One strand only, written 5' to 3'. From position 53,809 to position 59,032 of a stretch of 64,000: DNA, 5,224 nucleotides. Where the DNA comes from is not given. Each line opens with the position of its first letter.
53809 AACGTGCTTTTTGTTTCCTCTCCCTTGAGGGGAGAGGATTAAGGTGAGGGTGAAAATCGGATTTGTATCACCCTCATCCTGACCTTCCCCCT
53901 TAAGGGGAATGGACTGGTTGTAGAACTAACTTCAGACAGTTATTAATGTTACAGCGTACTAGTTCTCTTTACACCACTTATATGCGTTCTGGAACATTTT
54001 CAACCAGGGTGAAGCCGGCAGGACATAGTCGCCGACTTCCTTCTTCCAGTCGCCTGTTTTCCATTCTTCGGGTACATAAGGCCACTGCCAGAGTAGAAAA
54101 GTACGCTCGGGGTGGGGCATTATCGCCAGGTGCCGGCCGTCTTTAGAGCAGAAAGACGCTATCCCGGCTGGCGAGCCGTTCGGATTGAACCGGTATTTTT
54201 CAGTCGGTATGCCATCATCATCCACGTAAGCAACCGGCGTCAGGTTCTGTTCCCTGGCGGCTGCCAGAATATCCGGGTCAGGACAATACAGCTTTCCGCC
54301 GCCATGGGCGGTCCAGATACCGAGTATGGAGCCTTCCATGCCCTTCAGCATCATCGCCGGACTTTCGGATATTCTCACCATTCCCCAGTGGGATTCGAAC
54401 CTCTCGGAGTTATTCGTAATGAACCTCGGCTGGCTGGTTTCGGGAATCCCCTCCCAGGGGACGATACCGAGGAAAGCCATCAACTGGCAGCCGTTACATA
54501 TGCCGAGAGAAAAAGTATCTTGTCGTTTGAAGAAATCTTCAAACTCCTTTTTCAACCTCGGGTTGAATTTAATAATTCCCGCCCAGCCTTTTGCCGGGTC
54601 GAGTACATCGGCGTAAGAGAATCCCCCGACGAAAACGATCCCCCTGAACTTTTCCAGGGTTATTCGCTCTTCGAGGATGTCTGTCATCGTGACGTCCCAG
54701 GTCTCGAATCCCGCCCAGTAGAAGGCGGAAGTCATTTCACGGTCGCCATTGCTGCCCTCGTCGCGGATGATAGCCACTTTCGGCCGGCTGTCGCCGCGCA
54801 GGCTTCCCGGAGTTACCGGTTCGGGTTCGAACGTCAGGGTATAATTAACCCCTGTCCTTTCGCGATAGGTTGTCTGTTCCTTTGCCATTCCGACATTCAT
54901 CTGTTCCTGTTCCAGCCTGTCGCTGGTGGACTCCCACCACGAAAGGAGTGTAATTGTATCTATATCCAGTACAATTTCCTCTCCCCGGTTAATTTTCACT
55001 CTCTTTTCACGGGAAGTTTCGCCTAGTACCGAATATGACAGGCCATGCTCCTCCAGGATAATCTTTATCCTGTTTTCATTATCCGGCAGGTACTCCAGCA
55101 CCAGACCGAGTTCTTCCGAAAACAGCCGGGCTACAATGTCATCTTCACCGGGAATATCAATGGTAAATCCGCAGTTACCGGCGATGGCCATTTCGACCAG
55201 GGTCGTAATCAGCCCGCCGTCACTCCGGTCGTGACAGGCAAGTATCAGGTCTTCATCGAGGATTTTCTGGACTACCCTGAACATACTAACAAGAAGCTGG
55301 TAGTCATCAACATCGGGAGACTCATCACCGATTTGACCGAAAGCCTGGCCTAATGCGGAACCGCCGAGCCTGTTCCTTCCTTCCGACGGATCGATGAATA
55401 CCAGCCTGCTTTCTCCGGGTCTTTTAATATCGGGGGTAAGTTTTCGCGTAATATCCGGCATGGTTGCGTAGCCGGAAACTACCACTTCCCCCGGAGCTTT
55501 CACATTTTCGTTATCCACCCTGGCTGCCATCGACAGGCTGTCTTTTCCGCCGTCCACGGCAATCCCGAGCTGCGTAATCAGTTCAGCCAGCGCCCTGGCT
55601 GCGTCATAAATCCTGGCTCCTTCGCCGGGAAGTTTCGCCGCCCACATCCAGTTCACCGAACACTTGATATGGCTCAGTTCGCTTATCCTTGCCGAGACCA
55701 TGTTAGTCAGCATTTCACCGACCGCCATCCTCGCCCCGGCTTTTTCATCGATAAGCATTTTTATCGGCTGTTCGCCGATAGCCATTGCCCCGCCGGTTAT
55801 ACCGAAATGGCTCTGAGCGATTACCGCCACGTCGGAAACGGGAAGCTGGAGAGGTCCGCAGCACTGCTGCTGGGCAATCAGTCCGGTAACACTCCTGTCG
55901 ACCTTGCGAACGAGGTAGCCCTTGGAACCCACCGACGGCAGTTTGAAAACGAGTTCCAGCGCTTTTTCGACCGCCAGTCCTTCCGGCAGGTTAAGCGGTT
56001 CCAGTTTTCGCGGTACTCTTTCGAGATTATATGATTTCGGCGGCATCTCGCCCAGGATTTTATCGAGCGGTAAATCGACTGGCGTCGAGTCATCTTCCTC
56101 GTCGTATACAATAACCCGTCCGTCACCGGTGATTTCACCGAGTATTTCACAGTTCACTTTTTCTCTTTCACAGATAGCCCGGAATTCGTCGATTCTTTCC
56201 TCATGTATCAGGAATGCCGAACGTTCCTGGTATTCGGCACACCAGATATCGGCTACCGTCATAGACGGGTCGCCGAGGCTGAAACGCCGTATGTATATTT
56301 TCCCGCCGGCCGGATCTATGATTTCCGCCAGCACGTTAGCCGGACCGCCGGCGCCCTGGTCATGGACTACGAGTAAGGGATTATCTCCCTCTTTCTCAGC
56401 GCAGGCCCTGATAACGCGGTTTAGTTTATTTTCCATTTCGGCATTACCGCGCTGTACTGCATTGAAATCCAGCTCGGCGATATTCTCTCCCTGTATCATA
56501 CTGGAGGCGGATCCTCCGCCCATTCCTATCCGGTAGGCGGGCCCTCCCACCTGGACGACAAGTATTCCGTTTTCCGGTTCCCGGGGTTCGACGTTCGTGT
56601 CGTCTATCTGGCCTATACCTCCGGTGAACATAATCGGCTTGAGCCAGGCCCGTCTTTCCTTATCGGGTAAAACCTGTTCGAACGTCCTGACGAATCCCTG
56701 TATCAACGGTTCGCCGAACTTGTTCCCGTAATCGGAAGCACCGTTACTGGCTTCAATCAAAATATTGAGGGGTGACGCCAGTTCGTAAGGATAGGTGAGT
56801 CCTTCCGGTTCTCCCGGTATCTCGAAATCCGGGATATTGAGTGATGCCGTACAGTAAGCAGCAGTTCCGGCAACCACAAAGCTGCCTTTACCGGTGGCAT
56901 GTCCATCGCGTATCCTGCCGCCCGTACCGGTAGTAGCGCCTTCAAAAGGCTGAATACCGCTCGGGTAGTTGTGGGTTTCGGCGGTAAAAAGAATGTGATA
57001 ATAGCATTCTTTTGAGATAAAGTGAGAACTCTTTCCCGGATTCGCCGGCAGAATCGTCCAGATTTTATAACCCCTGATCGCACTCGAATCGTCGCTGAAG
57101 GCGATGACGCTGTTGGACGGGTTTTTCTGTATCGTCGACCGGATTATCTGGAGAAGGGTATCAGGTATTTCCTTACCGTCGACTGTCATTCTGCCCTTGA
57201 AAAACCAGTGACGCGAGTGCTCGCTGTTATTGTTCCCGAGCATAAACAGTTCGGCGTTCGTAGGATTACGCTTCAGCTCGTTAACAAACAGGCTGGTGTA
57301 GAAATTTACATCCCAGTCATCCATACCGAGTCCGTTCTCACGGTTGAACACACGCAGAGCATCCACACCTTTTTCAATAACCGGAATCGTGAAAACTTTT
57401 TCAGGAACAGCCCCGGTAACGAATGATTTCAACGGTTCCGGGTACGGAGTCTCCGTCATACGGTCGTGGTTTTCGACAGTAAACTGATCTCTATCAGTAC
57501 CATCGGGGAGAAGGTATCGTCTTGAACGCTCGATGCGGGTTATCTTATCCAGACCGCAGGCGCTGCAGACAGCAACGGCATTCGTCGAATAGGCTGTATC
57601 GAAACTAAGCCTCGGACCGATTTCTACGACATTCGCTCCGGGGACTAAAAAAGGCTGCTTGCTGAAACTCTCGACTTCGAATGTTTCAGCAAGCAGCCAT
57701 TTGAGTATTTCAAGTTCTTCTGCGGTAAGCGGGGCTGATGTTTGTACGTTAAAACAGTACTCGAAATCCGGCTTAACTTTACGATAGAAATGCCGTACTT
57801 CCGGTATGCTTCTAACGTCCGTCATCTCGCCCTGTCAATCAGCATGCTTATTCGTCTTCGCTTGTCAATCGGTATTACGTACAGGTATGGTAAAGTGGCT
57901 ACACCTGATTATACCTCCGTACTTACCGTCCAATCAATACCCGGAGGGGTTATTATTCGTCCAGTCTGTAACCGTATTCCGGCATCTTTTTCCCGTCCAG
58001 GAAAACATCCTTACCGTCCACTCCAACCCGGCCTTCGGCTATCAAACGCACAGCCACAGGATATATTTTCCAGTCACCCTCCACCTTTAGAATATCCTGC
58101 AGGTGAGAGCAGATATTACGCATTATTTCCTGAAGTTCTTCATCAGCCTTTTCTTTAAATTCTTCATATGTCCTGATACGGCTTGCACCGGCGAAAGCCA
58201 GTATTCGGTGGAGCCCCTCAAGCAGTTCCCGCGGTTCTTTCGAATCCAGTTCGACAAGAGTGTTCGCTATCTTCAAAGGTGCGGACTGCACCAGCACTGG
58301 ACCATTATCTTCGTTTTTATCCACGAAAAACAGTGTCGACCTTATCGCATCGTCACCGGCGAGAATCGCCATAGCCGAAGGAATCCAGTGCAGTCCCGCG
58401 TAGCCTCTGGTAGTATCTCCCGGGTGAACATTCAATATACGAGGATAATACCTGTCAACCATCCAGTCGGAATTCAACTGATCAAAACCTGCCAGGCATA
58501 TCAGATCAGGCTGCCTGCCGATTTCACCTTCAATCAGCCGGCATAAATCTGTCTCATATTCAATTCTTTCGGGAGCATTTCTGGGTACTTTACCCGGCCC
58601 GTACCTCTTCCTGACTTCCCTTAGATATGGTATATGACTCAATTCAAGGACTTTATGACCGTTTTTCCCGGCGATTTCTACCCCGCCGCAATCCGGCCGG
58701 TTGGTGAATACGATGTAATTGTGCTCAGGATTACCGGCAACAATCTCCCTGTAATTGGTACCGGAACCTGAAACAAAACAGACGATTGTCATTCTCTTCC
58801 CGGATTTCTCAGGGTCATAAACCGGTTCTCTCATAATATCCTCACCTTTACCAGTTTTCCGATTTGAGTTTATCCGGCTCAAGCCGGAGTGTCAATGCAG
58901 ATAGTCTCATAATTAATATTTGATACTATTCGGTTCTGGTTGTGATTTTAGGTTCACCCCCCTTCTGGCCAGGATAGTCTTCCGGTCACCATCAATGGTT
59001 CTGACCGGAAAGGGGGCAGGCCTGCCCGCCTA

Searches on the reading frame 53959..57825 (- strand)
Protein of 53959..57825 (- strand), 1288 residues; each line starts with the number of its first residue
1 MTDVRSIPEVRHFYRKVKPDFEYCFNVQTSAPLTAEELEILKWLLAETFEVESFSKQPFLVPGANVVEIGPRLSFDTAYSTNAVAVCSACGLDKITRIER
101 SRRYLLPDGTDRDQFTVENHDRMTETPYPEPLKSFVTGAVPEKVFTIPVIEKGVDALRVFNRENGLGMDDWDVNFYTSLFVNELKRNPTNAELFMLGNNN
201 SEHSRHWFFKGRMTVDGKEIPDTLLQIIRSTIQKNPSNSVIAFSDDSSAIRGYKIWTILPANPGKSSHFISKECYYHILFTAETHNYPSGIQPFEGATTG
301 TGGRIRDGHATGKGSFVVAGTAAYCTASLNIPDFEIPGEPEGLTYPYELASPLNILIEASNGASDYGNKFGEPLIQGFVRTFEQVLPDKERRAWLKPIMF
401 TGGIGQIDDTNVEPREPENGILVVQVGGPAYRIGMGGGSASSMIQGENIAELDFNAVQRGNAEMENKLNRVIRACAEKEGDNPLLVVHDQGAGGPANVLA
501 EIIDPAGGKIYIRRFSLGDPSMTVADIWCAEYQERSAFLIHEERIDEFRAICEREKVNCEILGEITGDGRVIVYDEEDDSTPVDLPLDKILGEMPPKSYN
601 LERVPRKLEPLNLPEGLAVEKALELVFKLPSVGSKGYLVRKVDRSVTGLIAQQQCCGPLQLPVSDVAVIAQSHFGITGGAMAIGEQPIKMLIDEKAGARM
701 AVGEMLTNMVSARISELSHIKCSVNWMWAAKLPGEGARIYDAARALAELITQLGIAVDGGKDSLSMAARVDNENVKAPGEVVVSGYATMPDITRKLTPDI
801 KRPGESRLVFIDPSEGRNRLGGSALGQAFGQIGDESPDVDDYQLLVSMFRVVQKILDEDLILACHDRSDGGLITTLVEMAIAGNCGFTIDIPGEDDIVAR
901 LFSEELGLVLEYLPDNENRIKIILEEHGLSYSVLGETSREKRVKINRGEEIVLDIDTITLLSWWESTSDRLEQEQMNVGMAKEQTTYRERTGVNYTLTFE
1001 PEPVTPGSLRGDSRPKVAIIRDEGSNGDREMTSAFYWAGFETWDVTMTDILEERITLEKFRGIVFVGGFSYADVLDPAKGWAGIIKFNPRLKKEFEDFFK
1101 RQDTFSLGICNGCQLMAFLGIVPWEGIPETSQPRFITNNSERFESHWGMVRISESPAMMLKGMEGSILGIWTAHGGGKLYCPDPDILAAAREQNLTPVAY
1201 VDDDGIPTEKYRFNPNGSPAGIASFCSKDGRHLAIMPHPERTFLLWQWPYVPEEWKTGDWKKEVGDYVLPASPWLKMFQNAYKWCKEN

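Call 16: search_protein_families(library=ncbifam, proteins=[window:53959-57825:-])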
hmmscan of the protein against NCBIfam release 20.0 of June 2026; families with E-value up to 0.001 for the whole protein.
window:53959-57825:- (1288 aa): 12 families
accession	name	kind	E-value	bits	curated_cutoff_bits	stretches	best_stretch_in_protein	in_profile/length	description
TIGR01735.1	FGAM_synt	equivalog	0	1522.4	1123.05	1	21-1284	32-1306/1307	phosphoribosylformylglycinamidine synthase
NF003672.0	PRK05297.1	equivalog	0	1365.5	783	1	20-1285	33-1289/1290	phosphoribosylformylglycinamidine synthase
TIGR01739.1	tegu_FGAM_synt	hypoth_equivalog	2.1e-109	367.2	716.1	2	678-1285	596-1204/1206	herpesvirus tegument protein/v-FGAM-synthase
TIGR01857.1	FGAM-synthase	equivalog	3.3e-66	223.7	1057.05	1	275-1242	311-1215/1239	phosphoribosylformylglycinamidine synthase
TIGR01736.1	FGAM_synth_II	equivalog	1.4e-65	222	525.75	1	276-906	69-656/718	phosphoribosylformylglycinamidine synthase subunit PurL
NF002290.1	PRK01213.1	equivalog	2.4e-64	217.8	648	1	276-966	69-717/723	phosphoribosylformylglycinamidine synthase subunit PurL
NF002252.0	PRK01175.1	equivalog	3.2e-36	124.7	298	1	1015-1255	4-241/261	phosphoribosylformylglycinamidine synthase subunit PurQ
TIGR01737.1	FGAM_synth_I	equivalog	9.1e-33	113.5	177.8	1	1016-1243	2-207/228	phosphoribosylformylglycinamidine synthase I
NF002957.0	PRK03619.1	equivalog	3.9e-22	78.7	212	1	1016-1242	2-199/222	phosphoribosylformylglycinamidine synthase subunit PurQ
NF010690.0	PRK14090.1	equivalog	5.9e-19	67.8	1047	2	361-578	118-325/601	phosphoribosylformylglycinamidine synthase subunit PurL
TIGR03267.1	methan_mark_2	hypoth_equivalog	3.3e-11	42.8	365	1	843-952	195-312/323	methanogenesis marker 2 protein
TIGR04049.1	AIR_rel_sll0787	hypoth_equivalog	0.00017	20.8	321.3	0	848-951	195-304/318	sll0787 family AIR synthase-like protein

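Call 17: find_encoding_contigs(protein=window:53959-57825:-, flank=2000, max_places=3)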
Protein window:53959-57825:- (1288 aa): 2 contigs read that carry it; 1 place shown.
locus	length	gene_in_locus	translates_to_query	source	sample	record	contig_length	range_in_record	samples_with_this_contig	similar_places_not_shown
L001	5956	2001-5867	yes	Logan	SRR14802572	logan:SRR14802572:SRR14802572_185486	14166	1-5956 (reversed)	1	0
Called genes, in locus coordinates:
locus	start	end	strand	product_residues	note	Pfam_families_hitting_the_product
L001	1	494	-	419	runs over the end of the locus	PF13433:Peripla_BP_5 (faint), PF13458:Peripla_BP_6, PF01094:ANF_receptor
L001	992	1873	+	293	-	PF00551:Formyl_trans_N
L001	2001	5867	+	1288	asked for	PF18076:FGAR-AT_N, PF18072:FGAR-AT_linker, PF02769:AIRS_C, PF22689:FGAR-AT_PurM_N-like, PF02769:AIRS_C, PF13507:GATase_5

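Call 26: list_cluster_members(proteins=[P0001, window:53959-57825:-, window:13648-14595:-, window:33230-34948:-])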
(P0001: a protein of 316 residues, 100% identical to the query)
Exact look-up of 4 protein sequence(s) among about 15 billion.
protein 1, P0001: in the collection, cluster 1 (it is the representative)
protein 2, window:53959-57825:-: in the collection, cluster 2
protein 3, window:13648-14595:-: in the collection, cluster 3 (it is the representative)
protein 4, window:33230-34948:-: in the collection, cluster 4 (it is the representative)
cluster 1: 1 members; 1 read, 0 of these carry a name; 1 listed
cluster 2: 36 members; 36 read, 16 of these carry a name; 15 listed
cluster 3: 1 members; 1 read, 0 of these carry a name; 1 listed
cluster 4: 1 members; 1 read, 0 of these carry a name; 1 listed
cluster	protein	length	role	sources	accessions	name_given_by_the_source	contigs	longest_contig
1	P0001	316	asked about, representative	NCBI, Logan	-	-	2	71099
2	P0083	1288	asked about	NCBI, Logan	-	-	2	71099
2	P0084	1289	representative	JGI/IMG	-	-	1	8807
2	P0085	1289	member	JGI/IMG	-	phosphoribosylformylglycinamidine synthase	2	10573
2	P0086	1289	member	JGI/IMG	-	phosphoribosylformylglycinamidine synthase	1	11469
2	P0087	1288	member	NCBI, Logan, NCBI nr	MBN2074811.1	MAG: phosphoribosylformylglycinamidine synthase [Dehalococcoidales bacterium] | phosphoribosylformylglycinamidine synthase [Dehalococcoidales bacterium]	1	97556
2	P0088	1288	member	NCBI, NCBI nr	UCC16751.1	MAG: phosphoribosylformylglycinamidine synthase [Dehalococcoidales bacterium]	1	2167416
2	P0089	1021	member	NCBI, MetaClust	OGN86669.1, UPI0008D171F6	MAG: phosphoribosylformylglycinamidine synthase, partial [Chloroflexi bacterium ... | status=active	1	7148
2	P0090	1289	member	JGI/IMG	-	phosphoribosylformylglycinamidine synthase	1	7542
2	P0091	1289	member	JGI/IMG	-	phosphoribosylformylglycinamidine synthase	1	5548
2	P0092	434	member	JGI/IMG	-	phosphoribosylformylglycinamidine synthase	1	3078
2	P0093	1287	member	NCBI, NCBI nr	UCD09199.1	MAG: phosphoribosylformylglycinamidine synthase [Dehalococcoidales bacterium]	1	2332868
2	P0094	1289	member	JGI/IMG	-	phosphoribosylformylglycinamidine synthase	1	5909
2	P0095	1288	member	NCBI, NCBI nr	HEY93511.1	MAG TPA: phosphoribosylformylglycinamidine synthase [Dehalococcoidia bacterium] | phosphoribosylformylglycinamidine synthase [Dehalococcoidia bacterium]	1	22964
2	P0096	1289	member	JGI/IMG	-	phosphoribosylformylglycinamidine synthase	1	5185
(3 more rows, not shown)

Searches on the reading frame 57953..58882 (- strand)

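Call 16: search_protein_families(library=ncbifam, proteins=[window:57953-58882:-])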
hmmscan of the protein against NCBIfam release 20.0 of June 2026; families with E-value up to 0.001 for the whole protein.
window:57953-58882:- (309 aa): 4 families
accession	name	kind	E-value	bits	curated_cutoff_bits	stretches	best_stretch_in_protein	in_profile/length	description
TIGR00639.1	PurN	equivalog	2.4e-19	69.6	150.1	1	32-201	2-153/192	phosphoribosylglycinamide formyltransferase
TIGR00460.1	fmt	equivalog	8.3e-05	21.8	201.5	1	124-234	79-175/315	methionyl-tRNA formyltransferase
TIGR00655.1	PurU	equivalog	0.00023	20.9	285.95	1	99-200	138-233/280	formyltetrahydrofolate deformylase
NF004684.0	PRK06027.1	subfamily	0.00076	19.3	223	0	99-200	143-238/286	formyltetrahydrofolate deformylase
